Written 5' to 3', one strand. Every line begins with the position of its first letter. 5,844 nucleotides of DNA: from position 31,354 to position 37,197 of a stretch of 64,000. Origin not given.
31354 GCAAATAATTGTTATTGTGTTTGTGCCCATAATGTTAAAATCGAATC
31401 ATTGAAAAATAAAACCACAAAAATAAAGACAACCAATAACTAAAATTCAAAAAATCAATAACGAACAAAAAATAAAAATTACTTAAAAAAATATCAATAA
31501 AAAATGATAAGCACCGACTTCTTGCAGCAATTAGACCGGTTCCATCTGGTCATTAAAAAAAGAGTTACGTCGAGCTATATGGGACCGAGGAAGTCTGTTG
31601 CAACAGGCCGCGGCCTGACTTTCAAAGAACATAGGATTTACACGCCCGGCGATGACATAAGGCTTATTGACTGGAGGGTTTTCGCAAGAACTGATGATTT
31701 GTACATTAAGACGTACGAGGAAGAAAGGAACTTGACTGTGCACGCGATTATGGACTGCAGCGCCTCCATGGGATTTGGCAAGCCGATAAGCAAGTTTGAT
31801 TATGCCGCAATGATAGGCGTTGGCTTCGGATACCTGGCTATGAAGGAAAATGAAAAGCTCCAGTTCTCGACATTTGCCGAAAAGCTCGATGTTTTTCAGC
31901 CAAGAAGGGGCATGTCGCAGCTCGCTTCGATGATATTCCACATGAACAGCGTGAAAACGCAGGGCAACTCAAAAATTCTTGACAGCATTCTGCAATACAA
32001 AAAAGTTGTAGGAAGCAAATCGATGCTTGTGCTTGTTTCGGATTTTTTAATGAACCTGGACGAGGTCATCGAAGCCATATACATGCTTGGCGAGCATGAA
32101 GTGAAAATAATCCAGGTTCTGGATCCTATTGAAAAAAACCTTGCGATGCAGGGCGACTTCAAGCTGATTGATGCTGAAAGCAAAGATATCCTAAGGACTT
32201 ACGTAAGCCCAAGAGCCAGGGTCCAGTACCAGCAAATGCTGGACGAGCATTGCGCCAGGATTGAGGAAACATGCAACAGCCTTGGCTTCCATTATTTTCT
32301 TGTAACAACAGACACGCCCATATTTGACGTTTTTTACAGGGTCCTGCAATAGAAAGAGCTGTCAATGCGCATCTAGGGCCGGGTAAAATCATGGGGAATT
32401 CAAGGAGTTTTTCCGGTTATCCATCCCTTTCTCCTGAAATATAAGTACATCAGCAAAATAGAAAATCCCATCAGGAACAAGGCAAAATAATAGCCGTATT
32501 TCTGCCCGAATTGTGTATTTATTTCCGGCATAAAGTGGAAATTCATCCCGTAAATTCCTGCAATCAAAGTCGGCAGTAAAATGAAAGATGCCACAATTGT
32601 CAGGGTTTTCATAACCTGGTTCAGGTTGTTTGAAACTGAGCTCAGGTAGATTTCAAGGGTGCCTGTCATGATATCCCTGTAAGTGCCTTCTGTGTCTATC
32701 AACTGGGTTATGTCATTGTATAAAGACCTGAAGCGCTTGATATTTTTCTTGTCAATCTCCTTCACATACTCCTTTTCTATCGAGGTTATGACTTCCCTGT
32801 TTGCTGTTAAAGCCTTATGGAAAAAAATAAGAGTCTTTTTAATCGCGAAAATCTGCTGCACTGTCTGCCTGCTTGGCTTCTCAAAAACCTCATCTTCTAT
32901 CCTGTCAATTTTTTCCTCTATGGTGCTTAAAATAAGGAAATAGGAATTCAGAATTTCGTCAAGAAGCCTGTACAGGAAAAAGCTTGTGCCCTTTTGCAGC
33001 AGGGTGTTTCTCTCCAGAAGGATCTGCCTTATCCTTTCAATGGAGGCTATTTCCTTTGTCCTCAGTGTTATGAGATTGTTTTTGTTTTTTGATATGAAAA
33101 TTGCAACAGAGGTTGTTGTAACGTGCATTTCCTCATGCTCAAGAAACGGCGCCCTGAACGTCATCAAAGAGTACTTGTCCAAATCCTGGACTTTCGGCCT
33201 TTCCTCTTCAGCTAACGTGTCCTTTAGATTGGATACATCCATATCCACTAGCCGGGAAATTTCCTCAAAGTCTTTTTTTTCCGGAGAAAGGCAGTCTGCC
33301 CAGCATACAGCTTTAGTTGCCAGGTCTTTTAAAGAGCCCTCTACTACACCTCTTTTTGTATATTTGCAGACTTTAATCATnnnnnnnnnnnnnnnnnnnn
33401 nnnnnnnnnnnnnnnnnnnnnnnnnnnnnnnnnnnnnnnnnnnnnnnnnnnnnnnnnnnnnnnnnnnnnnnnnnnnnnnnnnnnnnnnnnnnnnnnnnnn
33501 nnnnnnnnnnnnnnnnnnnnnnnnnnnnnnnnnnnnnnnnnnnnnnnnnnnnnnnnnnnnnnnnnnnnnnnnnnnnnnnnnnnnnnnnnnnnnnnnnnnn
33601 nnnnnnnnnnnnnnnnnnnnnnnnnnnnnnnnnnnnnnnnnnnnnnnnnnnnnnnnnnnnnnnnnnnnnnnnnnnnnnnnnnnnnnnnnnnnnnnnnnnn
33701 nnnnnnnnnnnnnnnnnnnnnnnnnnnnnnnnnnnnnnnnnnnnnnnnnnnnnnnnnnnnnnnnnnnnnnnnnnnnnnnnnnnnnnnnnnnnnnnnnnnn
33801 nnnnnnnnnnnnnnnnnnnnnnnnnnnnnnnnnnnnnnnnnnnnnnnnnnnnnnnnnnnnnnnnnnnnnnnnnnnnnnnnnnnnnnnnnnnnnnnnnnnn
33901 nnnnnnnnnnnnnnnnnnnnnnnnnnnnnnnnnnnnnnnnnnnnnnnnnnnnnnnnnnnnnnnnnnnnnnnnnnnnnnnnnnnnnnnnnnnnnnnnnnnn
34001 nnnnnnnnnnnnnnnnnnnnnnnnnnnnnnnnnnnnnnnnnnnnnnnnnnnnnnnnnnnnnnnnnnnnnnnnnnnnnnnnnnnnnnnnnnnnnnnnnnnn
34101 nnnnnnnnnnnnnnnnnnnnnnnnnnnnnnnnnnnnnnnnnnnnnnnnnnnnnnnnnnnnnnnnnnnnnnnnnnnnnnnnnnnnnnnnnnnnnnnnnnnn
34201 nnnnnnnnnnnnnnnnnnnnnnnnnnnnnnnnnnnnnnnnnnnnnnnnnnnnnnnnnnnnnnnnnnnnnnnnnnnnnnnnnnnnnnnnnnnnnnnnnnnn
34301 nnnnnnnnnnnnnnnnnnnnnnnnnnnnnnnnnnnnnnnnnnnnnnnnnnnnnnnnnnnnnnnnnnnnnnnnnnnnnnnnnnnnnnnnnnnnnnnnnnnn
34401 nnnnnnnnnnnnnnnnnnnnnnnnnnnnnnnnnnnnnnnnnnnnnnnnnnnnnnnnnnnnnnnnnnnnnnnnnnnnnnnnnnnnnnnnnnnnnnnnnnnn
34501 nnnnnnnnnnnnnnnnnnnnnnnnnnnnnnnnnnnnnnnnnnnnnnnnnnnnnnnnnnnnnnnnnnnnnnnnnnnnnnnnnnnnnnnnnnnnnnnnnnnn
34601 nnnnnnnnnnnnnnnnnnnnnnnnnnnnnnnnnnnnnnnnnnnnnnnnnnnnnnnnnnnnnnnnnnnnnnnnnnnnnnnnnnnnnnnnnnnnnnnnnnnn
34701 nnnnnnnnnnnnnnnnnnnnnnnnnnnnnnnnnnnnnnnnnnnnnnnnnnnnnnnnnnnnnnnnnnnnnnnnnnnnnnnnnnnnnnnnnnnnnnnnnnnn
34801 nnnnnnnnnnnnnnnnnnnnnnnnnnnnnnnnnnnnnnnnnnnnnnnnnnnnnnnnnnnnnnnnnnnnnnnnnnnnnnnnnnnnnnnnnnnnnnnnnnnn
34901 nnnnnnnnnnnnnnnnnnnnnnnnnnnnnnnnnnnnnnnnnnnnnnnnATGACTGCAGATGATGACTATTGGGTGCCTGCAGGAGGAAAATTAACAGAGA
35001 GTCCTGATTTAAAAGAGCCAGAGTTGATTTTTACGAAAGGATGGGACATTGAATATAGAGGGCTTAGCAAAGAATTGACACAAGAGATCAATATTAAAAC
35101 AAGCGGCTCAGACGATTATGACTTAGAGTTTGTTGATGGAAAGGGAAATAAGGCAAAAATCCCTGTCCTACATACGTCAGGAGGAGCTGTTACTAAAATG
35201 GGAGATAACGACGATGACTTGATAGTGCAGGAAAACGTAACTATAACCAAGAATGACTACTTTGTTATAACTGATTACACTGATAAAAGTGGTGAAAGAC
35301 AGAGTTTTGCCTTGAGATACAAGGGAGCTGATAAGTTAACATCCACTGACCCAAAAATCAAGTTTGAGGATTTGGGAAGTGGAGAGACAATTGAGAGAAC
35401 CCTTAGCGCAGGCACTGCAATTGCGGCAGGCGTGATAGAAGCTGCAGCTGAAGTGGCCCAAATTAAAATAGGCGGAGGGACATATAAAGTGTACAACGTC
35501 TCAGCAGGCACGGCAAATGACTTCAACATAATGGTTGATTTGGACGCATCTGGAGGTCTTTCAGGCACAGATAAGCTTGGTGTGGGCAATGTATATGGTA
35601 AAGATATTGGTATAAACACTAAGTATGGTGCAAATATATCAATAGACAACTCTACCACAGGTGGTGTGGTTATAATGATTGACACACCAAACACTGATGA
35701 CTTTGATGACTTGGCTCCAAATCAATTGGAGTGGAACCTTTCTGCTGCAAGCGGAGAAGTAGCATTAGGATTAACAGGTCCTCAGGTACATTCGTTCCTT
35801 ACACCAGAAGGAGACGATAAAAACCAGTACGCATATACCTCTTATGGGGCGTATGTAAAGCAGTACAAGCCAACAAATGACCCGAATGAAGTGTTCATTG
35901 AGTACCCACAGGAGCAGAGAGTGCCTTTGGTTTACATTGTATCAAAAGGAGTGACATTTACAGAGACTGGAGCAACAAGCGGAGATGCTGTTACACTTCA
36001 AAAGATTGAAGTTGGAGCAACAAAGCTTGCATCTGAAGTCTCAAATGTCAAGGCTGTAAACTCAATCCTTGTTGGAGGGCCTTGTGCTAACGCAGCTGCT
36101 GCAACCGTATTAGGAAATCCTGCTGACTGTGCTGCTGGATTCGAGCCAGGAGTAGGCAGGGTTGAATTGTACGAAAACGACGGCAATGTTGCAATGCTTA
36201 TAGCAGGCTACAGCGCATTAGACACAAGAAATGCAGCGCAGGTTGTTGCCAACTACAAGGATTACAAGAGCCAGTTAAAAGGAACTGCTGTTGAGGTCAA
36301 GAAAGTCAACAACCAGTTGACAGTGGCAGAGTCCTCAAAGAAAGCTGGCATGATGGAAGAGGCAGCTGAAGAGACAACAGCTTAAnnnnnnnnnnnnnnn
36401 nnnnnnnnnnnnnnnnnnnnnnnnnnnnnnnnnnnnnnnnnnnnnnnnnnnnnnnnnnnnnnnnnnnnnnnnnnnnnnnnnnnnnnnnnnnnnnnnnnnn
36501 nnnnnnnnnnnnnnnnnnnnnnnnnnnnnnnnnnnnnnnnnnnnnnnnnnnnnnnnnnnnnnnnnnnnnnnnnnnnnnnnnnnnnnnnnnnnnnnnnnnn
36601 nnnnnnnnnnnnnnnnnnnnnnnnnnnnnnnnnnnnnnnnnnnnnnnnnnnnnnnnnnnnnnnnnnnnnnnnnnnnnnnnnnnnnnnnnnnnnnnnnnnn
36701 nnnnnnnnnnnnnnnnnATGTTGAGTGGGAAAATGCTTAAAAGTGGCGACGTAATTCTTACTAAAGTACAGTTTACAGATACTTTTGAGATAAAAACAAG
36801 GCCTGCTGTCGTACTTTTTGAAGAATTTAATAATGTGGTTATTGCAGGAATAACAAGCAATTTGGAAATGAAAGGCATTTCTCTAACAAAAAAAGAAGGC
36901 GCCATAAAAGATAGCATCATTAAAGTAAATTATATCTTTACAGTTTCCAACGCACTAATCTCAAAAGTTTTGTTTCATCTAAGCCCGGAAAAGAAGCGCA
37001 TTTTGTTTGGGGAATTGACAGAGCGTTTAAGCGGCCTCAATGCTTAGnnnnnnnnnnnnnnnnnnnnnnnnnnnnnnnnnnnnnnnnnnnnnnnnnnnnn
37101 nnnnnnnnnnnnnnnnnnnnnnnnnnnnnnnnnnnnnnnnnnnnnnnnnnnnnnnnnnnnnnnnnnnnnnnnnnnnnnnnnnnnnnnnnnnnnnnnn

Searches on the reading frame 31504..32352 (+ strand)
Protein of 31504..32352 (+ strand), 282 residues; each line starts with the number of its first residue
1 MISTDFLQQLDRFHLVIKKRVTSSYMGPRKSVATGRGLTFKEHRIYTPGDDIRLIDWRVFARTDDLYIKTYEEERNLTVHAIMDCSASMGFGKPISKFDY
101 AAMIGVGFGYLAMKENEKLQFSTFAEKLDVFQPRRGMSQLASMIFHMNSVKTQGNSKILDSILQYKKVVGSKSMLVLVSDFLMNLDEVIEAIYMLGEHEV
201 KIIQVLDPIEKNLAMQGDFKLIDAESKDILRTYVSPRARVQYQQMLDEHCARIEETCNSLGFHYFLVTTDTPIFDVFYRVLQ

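Call 20: search_protein_families(library=pfam, proteins=[window:31504-32352:+])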
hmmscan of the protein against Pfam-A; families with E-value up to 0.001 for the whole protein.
window:31504-32352:+ (282 aa): 1 family
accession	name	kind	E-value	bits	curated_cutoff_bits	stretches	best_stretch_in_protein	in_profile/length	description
PF01882.25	DUF58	-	1.9e-39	135.6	23.4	1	42-249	1-213/216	Protein of unknown function DUF58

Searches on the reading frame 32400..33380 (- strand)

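Call 20: search_protein_families(library=pfam, proteins=[window:32400-33380:-])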
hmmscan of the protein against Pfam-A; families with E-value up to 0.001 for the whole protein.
window:32400-33380:- (326 aa): 1 family
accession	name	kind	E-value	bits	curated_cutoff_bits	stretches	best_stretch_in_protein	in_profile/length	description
PF01544.23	CorA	-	4.3e-68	230.2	27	1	23-317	2-292/292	CorA-like Mg2+ transporter protein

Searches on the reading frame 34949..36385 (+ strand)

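Call 20: search_protein_families(library=pfam, proteins=[window:34949-36385:+])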
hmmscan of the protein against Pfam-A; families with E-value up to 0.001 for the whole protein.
window:34949-36385:+ (478 aa): 1 family
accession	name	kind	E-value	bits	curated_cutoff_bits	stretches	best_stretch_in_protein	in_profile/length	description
PF05124.17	S_layer_C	-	1.5e-05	25.1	23.9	1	159-435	27-175/177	S-layer like family, outer domain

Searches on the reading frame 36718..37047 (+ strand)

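Call 23: search_protein_families(library=pfam, proteins=[window:36718-37047:+])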
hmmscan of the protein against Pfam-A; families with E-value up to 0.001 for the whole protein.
window:36718-37047:+ (109 aa): 1 family
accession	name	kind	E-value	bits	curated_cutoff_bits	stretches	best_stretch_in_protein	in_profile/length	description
PF02452.23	PemK_toxin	-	5.7e-07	30.2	23.1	1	8-92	1-97/109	PemK-like, MazF-like toxin of type II toxin-antitoxin system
